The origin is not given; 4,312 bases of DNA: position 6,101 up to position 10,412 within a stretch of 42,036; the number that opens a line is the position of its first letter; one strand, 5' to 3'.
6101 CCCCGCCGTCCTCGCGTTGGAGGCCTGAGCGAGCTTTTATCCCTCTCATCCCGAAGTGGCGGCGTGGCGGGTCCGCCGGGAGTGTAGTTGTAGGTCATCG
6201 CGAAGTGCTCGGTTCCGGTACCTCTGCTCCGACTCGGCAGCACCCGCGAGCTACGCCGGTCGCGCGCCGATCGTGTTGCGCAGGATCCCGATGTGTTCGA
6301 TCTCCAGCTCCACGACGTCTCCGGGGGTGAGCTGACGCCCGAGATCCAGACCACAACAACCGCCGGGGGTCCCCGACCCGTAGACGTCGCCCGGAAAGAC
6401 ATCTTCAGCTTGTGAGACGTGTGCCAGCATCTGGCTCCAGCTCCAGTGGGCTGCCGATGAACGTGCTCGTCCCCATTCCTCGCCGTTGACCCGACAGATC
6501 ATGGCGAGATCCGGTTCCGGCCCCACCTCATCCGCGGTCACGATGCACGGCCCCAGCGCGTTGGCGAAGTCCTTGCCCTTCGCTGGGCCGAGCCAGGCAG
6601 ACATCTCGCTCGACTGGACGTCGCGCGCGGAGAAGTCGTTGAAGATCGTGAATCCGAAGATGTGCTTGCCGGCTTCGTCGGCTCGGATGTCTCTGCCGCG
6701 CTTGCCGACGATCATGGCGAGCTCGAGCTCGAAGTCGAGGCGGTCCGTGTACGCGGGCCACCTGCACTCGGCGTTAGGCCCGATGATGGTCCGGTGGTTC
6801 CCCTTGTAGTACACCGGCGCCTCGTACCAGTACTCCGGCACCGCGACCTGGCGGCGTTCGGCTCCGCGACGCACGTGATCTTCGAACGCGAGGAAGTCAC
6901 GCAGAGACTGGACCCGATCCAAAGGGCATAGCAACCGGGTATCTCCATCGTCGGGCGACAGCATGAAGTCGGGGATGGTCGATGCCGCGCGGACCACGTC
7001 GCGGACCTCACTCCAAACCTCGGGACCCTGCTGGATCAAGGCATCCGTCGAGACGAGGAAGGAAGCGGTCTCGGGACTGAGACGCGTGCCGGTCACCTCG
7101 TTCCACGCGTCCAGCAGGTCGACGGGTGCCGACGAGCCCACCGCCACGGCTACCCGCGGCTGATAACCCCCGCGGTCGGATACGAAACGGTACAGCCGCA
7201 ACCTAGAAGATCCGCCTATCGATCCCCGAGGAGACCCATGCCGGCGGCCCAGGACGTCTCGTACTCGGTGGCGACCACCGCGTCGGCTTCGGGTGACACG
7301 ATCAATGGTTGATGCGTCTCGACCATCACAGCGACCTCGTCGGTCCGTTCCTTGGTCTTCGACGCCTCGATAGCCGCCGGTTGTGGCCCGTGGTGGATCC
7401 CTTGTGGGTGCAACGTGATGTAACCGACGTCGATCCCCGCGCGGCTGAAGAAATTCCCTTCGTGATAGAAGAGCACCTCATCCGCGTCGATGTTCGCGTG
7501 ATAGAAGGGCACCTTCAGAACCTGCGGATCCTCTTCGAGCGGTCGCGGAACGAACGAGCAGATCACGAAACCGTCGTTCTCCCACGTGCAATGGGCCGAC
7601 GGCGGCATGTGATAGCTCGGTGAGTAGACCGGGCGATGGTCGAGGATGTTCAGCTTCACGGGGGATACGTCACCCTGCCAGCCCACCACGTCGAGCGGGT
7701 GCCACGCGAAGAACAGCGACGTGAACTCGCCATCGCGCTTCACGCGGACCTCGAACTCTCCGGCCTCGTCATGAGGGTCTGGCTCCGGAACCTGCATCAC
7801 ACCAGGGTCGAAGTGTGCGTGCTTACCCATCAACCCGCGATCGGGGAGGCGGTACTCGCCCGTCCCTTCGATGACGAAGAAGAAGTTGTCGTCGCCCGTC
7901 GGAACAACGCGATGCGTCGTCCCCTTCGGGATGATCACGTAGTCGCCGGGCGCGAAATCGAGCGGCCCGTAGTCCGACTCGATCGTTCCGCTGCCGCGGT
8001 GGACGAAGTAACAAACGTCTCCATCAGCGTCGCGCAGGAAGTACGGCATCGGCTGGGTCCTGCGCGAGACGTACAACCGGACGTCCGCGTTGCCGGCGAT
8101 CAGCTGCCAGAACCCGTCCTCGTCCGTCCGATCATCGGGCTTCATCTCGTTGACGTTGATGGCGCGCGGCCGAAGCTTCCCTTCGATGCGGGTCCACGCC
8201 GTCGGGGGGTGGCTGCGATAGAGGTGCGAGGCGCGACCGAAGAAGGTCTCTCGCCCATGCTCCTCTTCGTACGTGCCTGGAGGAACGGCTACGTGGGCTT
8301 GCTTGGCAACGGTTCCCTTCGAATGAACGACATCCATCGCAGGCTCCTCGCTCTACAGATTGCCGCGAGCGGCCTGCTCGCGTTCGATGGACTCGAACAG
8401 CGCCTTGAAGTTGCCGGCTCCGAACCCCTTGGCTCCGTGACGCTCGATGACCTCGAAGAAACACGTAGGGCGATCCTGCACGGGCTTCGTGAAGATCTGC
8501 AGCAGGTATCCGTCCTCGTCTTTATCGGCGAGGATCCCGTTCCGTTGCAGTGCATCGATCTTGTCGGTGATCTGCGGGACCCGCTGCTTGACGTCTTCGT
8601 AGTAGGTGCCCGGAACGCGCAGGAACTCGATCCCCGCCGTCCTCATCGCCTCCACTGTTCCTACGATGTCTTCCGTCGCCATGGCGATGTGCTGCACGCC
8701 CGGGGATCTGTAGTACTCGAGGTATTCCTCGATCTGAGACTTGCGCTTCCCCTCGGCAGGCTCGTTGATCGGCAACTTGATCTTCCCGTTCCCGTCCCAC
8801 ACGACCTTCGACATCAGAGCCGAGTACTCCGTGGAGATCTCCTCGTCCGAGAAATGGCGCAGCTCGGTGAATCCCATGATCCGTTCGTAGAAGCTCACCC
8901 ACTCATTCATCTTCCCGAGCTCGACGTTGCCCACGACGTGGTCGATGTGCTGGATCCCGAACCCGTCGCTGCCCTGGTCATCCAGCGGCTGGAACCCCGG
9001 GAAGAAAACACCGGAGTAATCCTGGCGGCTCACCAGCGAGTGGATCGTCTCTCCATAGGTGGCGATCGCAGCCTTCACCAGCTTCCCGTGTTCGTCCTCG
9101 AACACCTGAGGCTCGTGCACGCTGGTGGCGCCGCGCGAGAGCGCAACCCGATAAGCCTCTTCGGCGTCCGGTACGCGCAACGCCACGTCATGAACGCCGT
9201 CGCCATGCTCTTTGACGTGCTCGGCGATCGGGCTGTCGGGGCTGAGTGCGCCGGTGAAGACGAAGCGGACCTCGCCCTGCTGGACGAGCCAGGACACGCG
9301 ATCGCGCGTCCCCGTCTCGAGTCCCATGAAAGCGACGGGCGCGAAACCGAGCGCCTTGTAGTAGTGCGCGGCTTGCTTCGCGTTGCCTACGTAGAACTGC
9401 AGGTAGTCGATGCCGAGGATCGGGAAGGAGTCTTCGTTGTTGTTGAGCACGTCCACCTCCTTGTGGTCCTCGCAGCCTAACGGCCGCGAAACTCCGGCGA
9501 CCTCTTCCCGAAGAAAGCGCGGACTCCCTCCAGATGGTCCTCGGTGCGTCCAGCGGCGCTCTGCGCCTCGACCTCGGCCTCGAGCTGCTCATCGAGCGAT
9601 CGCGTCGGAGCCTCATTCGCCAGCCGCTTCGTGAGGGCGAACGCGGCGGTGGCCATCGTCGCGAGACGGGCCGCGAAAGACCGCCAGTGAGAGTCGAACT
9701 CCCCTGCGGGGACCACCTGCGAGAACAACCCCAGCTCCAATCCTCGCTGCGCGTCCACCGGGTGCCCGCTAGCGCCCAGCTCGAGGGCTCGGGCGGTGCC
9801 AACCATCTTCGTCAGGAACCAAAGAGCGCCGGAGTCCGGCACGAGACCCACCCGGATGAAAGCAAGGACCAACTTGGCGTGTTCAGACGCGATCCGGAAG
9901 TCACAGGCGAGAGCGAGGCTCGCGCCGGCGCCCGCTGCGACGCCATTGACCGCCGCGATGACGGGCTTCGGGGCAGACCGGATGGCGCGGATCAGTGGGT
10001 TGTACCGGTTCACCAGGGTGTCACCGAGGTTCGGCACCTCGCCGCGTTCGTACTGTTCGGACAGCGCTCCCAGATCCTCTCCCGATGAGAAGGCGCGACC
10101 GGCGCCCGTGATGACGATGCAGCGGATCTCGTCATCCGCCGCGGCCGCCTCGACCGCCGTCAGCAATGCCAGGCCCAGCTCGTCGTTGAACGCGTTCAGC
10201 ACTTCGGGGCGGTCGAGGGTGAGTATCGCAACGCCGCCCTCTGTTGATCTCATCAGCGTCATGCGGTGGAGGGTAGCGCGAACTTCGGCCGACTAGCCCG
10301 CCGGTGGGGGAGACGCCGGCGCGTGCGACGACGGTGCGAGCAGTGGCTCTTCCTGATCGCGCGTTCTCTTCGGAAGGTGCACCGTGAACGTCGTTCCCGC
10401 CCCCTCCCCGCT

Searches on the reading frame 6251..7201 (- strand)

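Call 38: search_protein_families(library=pfam, proteins=[window:6251-7201:-], max_evalue=0.000001)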
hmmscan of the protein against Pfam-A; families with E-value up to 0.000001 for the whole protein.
window:6251-7201:- (316 aa): 1 family
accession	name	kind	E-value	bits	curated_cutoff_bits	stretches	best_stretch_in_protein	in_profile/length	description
PF01557.24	FAA_hydrolase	-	8.4e-54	182.9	23.9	1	101-311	4-213/214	Fumarylacetoacetate (FAA) hydrolase C-terminal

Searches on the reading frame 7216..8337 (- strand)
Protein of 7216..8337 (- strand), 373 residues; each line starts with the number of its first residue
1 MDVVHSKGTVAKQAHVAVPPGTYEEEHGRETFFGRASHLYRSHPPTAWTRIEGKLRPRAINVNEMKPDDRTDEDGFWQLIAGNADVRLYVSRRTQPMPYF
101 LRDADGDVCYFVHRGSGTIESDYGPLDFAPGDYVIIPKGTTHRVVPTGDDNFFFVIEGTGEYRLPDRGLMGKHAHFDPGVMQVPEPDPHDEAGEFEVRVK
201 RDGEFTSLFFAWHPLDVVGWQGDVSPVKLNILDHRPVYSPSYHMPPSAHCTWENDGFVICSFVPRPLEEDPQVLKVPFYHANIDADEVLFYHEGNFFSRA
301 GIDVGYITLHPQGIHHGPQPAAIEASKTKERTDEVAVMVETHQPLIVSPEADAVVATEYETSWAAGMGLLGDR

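Call 38: search_protein_families(library=pfam, proteins=[window:7216-8337:-], max_evalue=0.000001)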
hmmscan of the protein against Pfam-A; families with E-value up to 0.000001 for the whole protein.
window:7216-8337:- (373 aa): 1 family
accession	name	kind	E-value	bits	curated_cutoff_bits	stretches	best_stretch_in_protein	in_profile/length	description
PF20510.4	HgmA_N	-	4.5e-13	49.6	20.2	1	97-230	136-272/273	Homogentisate 1,2-dioxygenase N-terminal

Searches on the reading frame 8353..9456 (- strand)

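Call 38: search_protein_families(library=pfam, proteins=[window:8353-9456:-], max_evalue=0.000001)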
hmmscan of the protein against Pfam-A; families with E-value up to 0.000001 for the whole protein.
window:8353-9456:- (367 aa): 3 families
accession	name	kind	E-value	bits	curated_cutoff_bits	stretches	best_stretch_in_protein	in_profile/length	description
PF00903.31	Glyoxalase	-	6.6e-21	75.4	20.6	1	171-320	2-120/121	Glyoxalase/Bleomycin resistance protein/Dioxygenase superfamily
PF13669.12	Glyoxalase_4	-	2.5e-15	57.1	27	0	184-280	11-95/109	Glyoxalase/Bleomycin resistance protein/Dioxygenase superfamily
PF14696.12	Glyoxalase_5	-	4.3e-11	43.6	27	1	12-145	6-127/139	Hydroxyphenylpyruvate dioxygenase, HPPD, N-terminal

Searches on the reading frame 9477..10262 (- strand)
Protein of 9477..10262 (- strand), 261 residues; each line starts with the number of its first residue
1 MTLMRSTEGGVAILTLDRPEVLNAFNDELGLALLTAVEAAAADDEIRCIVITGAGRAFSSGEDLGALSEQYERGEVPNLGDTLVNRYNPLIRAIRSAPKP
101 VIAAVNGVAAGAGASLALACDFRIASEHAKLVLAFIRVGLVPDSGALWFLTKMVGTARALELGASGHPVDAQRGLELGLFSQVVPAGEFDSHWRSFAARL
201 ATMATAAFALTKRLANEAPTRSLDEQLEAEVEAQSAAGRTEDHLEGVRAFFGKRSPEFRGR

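Call 38: search_protein_families(library=pfam, proteins=[window:9477-10262:-], max_evalue=0.000001)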
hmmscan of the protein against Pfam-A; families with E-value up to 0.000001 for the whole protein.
window:9477-10262:- (261 aa): 2 families
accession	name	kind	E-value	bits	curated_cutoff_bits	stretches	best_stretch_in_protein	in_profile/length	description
PF00378.25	ECH_1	-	1.1e-57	195.8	27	1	7-260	2-250/251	Enoyl-CoA hydratase/isomerase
PF16113.10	ECH_2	-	6.3e-38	131.6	27.2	1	12-191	2-179/335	Enoyl-CoA hydratase/isomerase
